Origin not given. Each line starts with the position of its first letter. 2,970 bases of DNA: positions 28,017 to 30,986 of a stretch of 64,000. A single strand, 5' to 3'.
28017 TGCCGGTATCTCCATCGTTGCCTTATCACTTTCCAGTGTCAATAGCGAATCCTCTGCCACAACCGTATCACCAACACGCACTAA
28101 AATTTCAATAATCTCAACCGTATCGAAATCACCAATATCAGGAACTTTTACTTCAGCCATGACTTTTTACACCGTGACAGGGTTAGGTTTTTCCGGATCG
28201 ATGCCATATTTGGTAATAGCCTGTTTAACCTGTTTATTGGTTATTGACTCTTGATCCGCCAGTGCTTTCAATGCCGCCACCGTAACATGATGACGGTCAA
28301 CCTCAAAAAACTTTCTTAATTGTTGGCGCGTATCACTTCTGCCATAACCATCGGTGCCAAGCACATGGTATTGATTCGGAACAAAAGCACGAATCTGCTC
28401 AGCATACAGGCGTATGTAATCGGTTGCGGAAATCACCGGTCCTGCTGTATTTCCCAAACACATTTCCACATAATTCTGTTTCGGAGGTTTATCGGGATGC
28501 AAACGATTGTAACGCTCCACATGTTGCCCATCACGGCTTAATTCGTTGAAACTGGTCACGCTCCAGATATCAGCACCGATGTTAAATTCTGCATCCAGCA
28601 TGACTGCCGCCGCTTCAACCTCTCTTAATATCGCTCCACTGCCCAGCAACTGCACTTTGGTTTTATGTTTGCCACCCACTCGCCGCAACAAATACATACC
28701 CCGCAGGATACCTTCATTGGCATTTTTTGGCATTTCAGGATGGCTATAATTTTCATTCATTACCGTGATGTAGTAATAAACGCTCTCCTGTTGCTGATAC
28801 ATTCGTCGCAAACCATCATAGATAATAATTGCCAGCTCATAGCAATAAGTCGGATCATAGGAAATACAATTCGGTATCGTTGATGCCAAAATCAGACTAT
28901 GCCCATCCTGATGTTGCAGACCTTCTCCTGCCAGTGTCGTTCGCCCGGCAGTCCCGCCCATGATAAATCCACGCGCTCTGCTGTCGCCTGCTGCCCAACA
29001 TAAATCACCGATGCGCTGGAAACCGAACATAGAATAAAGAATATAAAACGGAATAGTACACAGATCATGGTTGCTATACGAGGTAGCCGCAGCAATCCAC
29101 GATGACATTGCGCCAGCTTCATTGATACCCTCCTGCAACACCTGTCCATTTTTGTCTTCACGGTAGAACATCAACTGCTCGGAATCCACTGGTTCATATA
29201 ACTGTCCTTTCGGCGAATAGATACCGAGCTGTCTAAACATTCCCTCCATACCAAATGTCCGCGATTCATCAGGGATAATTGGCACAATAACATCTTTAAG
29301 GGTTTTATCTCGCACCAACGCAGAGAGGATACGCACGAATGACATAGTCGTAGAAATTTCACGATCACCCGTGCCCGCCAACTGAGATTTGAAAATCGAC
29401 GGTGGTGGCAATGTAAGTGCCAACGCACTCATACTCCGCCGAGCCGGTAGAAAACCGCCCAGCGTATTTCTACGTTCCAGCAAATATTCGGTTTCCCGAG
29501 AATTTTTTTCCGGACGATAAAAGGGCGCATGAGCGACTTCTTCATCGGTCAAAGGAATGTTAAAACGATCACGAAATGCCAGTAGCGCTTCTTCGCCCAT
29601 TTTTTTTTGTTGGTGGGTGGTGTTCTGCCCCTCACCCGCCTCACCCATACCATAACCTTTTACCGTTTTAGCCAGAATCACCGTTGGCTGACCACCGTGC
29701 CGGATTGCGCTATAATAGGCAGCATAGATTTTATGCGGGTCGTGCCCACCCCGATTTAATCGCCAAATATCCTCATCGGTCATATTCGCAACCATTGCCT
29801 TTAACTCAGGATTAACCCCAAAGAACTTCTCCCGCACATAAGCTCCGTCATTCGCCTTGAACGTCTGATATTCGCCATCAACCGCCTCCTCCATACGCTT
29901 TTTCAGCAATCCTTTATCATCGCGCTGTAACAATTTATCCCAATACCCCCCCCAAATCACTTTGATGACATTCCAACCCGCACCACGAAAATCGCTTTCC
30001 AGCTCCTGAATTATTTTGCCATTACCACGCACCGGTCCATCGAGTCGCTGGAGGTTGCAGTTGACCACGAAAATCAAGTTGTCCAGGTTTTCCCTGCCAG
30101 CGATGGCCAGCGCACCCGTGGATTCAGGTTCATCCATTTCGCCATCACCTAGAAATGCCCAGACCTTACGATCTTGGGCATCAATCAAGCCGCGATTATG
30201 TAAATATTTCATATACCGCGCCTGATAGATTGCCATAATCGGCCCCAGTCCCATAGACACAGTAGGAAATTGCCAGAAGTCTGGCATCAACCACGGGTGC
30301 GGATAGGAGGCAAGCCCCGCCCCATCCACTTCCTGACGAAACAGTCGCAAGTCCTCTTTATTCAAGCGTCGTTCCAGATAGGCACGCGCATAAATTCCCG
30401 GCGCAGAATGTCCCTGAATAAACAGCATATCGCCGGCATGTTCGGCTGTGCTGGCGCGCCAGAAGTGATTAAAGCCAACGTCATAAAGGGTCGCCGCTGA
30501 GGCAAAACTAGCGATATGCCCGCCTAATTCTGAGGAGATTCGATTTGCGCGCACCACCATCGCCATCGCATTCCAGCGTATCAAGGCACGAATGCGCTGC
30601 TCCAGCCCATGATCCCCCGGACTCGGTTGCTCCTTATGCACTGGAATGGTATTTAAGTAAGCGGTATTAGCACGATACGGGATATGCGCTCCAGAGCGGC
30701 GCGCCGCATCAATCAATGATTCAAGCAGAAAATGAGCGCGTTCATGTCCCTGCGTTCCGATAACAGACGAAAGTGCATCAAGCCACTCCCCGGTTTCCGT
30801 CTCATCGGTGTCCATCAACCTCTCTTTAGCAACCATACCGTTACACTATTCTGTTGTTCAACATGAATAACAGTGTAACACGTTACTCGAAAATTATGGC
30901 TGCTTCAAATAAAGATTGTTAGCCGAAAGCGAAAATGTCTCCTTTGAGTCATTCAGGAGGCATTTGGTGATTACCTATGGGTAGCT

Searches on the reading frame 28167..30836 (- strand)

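Call 11: search_protein_families(library=pfam, max_evalue=0.001, proteins=[window:28167-30836:-])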
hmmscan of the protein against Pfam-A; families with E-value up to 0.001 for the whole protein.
window:28167-30836:- (889 aa): 3 families
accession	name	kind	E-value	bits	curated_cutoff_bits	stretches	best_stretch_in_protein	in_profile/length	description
PF17831.6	PDH_E1_M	-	5.1e-113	376.5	23.2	1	481-700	10-229/229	Pyruvate dehydrogenase E1 component middle domain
PF22613.1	Transketolase_C_1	-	8.2e-22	78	27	1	713-847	1-113/113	Transketolase-like TK C-terminal domain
PF00456.26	Transketolase_N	-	7.6e-13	48.6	22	1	141-294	62-214/334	Transketolase, thiamine diphosphate binding domain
